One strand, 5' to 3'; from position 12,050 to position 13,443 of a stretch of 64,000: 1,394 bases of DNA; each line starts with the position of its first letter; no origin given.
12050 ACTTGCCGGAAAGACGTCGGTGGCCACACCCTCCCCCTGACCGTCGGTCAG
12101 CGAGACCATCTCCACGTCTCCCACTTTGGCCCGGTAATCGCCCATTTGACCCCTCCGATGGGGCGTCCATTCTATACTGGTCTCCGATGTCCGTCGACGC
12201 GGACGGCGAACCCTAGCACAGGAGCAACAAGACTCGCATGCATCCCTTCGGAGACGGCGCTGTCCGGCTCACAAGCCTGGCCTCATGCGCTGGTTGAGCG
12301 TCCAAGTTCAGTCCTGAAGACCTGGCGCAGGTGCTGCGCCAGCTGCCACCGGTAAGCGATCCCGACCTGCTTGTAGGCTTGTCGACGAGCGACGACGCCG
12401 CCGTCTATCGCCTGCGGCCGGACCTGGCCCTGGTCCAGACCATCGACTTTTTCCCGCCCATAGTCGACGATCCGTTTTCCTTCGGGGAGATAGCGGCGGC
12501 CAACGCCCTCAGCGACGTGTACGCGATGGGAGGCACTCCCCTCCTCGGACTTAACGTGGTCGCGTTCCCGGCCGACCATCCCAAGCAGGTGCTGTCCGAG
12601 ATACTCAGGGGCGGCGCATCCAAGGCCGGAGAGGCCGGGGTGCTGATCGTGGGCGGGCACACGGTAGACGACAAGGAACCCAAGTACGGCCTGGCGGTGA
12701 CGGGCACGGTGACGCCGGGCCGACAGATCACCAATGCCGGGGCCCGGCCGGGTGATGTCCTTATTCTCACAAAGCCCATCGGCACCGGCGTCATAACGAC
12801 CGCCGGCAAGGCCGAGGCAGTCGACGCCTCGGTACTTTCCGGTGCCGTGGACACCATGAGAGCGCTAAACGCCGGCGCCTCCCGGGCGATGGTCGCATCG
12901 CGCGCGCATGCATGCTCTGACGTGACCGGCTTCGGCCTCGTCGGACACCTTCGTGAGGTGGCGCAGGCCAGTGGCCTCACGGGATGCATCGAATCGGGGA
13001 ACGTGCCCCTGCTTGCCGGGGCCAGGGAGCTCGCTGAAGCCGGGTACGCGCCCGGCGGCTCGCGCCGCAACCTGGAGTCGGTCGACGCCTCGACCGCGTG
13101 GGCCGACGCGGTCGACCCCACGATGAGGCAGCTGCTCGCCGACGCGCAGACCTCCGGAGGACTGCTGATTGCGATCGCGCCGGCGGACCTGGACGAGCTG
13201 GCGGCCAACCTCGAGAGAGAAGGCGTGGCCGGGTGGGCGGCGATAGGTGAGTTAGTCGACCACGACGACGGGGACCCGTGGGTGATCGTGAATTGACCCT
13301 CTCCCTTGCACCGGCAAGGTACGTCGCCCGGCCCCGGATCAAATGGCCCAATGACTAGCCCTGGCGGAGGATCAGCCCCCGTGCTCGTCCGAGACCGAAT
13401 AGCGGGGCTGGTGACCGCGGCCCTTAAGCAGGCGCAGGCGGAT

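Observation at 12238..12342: selD is a selenoprotein whose UGA codon and first 31 codons are invisible to the ORF track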

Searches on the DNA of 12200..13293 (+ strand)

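Call 38: search_rna_families(source=window, start=12200, end=12420, threshold=evalue, max_evalue=10)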
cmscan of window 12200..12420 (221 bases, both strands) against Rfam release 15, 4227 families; matches with E-value up to 10: 4.
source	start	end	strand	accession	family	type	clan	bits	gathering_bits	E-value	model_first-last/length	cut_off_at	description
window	12284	12348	-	RF02959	DUF3085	Cis-reg;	-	16.8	40.6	0.82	1-76/76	no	DUF3085 RNA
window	12218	12327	-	RF02139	HOXA11-AS1_3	Gene; lncRNA;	-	14.7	50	2.3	1-98/98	no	HOXA11 antisense RNA 1 conserved region 3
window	12306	12352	-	RF01415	Flavivirus_SLIV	Cis-reg;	-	12.2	54.5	9.4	1-75/75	no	Flavivirus 3'UTR stem loop IV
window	12299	12355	-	RF02038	SPRY4-IT1_1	Gene; lncRNA;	-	9.9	50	9.3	1-91/91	no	SPRY4-IT1 conserved region 1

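Call 44: search_rna_families(sources=[L056, L057, L079], threshold=gathering, show_alignments=0)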
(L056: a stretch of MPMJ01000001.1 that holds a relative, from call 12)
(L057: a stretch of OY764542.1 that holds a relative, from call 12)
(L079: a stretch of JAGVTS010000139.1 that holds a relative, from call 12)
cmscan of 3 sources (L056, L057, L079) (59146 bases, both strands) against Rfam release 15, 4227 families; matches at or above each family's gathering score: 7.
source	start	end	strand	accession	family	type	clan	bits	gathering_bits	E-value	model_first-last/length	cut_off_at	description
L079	9510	9602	+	RF01852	tRNA-Sec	Gene; tRNA;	CL00001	76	47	7.5e-14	1-91/91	no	Selenocysteine transfer RNA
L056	7015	7086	+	RF00005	tRNA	Gene; tRNA;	CL00001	72.5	29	5.9e-14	1-71/71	no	tRNA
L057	7007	7078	+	RF00005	tRNA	Gene; tRNA;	CL00001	72.5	29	5.9e-14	1-71/71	no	tRNA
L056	6912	6984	+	RF00005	tRNA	Gene; tRNA;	CL00001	71.7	29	9.6e-14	1-71/71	no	tRNA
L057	6904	6976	+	RF00005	tRNA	Gene; tRNA;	CL00001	71.7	29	9.6e-14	1-71/71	no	tRNA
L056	7196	7278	+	RF00005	tRNA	Gene; tRNA;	CL00001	63.1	29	2.3e-11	1-71/71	no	tRNA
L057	7194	7276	+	RF00005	tRNA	Gene; tRNA;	CL00001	63.1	29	2.3e-11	1-71/71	no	tRNA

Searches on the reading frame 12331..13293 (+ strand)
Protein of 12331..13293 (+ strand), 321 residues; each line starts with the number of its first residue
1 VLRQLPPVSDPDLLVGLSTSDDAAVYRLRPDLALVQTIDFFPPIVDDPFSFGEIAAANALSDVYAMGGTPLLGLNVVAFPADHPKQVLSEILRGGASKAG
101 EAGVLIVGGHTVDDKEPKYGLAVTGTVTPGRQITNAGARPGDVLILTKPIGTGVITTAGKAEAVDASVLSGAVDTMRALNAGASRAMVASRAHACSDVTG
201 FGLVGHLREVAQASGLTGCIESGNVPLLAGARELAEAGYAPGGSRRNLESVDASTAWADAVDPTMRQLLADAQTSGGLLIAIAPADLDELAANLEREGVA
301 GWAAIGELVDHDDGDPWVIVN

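Call 12: find_related_loci(query=window:12331-13293:+, collection=genome_contigs, flank=10000)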
Query window:12331-13293:+ (321 aa) in genome_contigs; peptide patterns used: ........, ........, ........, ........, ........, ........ (x = any residue, [..] = any of these).
537 stretches matched a pattern; 426 encode a relative of the query (tblastn E <= 1e-3); the best 80 are kept; 80 distinct loci.
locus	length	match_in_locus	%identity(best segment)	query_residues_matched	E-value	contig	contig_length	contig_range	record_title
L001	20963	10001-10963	94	1-321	0e+0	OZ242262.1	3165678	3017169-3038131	MAG: Dehalococcoidia bacterium isolate ad06fa00-f9d4-4df5-aac3-c9777a52e3f0 genome assembly, chromosome: 1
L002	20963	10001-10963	93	1-321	0e+0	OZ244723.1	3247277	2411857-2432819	MAG: Dehalococcoidia bacterium isolate 760011ba-b86d-4164-aa55-395d04384f54 genome assembly, chromosome: 1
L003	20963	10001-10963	91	1-321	0e+0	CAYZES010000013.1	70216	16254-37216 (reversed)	MAG TPA_asm: uncultured Dehalococcoidia bacterium isolate SRP109090_co1_262 genome assembly, contig: NODE_426_length_702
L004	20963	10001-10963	89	1-321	0e+0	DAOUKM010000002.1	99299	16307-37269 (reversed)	MAG TPA_asm: Dehalococcoidia bacterium isolate S5_329 k113_810050, whole genome shotgun sequence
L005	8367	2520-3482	74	1-321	5e-157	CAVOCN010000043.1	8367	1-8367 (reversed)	MAG: Dehalococcoidia bacterium isolate CBN3_323.20 genome assembly, contig: Ga0302135_10004309, whole genome shotgun seq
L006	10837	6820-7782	73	1-321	6e-153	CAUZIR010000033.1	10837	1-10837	MAG: Dehalococcoidia bacterium isolate CB21_323.7 genome assembly, contig: Ga0302123_10003263, whole genome shotgun sequ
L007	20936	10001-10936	65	1-312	5e-132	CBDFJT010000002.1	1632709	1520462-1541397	MAG: Dehalococcoidia bacterium isolate c482fa45-09e8-4a64-81e5-d6065e0be6af genome assembly, contig: contig_2, whole gen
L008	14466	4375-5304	66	1-310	4e-131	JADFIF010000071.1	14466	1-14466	MAG: Chloroflexota bacterium isolate B38T1B5 B38T1B5_NODE4403, whole genome shotgun sequence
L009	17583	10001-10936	63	1-312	2e-127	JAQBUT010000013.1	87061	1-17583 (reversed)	MAG: Chloroflexota bacterium isolate casp150-mb.159 NODE_608_length_87061_cov_0.445056, whole genome shotgun sequence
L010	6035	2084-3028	61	1-315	3e-127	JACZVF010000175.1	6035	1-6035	MAG: Chloroflexota bacterium isolate B17T3L14 B17T3L14_NODE13212, whole genome shotgun sequence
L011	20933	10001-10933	65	1-311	1e-126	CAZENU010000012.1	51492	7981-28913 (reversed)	MAG TPA_asm: uncultured Dehalococcoidia bacterium isolate SRP308112_co1_414 genome assembly, contig: NODE_631_length_514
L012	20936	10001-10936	64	1-312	2e-126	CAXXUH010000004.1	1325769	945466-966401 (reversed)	MAG: Dehalococcoidia bacterium isolate 8dfcd61c-6008-4d0e-aef3-db511af9be87 genome assembly, contig: contig_4, whole gen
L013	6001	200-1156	60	1-319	3e-123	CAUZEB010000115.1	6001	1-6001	MAG: Dehalococcoidia bacterium isolate CB27_Tmax.77 genome assembly, contig: Ga0310121_10014344, whole genome shotgun se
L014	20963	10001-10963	63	1-320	2e-123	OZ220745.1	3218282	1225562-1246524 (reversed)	MAG: Dehalococcoidia bacterium isolate d99f35f8-e104-4752-81ca-da635d51ba71 genome assembly, chromosome: 1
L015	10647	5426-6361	61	1-312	1e-122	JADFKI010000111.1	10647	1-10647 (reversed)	MAG: Chloroflexota bacterium isolate B47T1B5 B47T1B5_NODE7811, whole genome shotgun sequence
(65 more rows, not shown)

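Call 26: find_encoding_contigs(protein=window:12331-13293:+, flank=10000, max_places=4)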
Protein window:12331-13293:+ (321 aa): no gene with exactly this product is on record in the collection.
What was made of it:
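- Tried and rejected: The window's own 321-aa product is not on record in the contig index (call 26).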
